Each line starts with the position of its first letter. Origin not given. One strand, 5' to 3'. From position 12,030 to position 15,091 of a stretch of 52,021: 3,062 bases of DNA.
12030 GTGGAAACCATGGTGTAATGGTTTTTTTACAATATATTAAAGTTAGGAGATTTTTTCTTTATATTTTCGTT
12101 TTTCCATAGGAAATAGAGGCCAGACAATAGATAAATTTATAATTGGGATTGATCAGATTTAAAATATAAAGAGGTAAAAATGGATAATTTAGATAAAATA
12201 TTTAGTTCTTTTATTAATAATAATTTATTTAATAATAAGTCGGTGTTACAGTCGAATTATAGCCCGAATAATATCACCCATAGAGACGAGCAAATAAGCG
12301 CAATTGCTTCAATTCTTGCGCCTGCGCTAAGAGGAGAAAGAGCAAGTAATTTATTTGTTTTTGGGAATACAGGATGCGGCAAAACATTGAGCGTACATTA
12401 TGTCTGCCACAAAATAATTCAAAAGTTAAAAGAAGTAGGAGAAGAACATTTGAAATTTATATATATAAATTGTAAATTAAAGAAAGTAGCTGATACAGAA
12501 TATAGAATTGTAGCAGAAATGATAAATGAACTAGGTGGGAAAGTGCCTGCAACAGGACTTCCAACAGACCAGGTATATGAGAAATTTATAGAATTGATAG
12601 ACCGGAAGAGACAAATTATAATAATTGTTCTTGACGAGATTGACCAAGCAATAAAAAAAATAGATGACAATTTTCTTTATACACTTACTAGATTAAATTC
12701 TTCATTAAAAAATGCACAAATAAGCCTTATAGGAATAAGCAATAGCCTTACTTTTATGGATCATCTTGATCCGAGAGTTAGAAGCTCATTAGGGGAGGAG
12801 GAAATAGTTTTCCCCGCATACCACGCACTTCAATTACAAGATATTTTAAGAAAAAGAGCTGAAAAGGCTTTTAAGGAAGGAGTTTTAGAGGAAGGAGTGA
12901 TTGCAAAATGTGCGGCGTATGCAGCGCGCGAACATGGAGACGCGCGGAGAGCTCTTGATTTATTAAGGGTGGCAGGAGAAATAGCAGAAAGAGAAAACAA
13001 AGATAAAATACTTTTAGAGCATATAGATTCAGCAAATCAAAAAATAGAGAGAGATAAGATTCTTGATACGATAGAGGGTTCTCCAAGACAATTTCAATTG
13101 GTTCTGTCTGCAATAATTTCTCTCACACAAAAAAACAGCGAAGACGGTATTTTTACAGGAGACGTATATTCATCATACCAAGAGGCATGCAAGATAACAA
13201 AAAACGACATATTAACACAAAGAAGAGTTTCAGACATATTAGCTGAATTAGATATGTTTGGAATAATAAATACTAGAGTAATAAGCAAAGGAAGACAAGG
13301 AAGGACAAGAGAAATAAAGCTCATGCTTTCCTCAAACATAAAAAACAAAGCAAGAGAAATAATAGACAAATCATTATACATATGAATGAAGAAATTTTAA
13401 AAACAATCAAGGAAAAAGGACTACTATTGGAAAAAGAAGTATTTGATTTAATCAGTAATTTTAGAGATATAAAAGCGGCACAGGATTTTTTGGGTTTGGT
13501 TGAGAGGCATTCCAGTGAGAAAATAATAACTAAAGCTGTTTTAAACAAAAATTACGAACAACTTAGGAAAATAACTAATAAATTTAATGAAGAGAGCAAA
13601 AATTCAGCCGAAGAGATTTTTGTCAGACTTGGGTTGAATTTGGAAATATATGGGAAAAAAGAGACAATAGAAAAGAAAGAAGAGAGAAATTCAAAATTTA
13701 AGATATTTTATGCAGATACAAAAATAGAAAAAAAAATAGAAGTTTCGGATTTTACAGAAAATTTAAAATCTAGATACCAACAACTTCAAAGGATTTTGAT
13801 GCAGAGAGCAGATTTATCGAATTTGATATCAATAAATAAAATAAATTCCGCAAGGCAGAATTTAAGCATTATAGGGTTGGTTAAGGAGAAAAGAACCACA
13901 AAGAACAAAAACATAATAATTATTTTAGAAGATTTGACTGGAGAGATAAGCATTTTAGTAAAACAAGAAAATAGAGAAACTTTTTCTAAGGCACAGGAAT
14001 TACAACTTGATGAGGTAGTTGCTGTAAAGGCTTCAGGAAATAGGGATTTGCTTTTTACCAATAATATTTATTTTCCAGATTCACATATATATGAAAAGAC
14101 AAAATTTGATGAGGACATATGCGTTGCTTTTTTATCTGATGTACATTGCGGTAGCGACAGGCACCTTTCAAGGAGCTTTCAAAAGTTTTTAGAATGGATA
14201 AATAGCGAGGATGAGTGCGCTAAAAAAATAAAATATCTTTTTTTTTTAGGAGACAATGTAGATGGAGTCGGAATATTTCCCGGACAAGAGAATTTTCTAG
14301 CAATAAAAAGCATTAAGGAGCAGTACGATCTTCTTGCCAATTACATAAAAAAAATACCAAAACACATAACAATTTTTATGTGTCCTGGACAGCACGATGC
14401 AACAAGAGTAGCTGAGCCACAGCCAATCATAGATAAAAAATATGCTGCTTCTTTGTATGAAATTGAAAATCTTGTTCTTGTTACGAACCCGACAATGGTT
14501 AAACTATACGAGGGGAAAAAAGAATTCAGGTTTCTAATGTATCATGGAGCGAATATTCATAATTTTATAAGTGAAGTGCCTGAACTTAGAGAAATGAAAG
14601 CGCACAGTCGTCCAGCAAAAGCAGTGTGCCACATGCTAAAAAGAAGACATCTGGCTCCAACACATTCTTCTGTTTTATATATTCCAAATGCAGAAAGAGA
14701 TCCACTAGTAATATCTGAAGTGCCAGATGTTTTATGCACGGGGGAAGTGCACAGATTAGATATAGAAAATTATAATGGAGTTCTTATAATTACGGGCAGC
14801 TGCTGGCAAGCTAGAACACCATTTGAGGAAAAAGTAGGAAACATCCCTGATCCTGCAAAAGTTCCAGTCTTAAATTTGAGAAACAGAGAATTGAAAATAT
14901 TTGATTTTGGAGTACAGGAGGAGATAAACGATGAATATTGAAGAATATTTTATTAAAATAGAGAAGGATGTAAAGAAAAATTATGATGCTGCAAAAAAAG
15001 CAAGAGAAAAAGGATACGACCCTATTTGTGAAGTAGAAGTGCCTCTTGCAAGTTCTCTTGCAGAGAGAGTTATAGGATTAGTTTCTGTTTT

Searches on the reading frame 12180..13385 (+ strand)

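Call 84: search_protein_families(library=pfam, proteins=[window:12180-13385:+], max_evalue=0.0001)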
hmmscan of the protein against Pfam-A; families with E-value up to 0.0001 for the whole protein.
window:12180-13385:+ (401 aa): 7 families
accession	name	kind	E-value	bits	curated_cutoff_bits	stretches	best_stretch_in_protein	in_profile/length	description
PF09079.17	Cdc6_C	-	1.4e-26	92.7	25.1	1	296-386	1-91/96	CDC6, C terminal winged helix domain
PF22703.2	Cdc6_lid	-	3.1e-26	91.5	27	1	220-286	1-67/68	Cdc6 AAA+ ATPase-type lid domain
PF13401.12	AAA_22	-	7.3e-11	42.9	27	1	54-187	4-124/130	AAA domain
PF01637.24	ATPase_2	-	3.9e-09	37.1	33.2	1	49-175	14-141/225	ATPase domain predominantly from Archaea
PF13191.12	AAA_16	-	8.9e-09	36.5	32.6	1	33-174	3-160/167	AAA ATPase domain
PF00004.35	AAA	-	4.6e-08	34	21.2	1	59-208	2-126/131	ATPase family associated with various cellular activities (AAA)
PF22606.2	Cdc6-ORC-like_ATPase_lid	-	4.4e-07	30.1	27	1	214-272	1-59/60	Cdc6/ORC-like, ATPase lid domain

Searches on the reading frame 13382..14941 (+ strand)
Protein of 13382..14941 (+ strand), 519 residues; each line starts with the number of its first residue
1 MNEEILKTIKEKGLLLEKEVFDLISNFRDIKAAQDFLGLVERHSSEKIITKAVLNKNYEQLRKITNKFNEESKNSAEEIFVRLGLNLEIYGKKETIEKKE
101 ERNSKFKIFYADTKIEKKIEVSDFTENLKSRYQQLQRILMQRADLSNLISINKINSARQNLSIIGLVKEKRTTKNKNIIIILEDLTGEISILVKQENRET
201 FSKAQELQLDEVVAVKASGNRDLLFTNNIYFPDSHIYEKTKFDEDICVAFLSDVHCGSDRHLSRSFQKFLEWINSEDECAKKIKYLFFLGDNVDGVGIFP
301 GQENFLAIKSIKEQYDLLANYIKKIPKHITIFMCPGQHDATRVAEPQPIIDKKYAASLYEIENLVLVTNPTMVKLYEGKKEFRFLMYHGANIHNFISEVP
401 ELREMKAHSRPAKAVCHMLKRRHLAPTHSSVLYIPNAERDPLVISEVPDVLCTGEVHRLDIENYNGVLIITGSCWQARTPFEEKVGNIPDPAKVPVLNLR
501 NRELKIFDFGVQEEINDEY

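Call 84: search_protein_families(library=pfam, proteins=[window:13382-14941:+], max_evalue=0.0001)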
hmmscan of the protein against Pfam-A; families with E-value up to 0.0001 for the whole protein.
window:13382-14941:+ (519 aa): 3 families
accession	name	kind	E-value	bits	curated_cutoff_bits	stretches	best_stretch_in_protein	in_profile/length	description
PF04042.21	DNA_pol_E_B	-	1e-19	71.3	29.1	1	248-455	1-203/210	DNA polymerase alpha/epsilon subunit B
PF00149.33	Metallophos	-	7.3e-08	33.5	21.5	1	248-438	3-171/191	Calcineurin-like phosphoesterase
PF01336.31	tRNA_anti-codon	-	5.6e-05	23.4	27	0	162-217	2-55/75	OB-fold nucleic acid binding domain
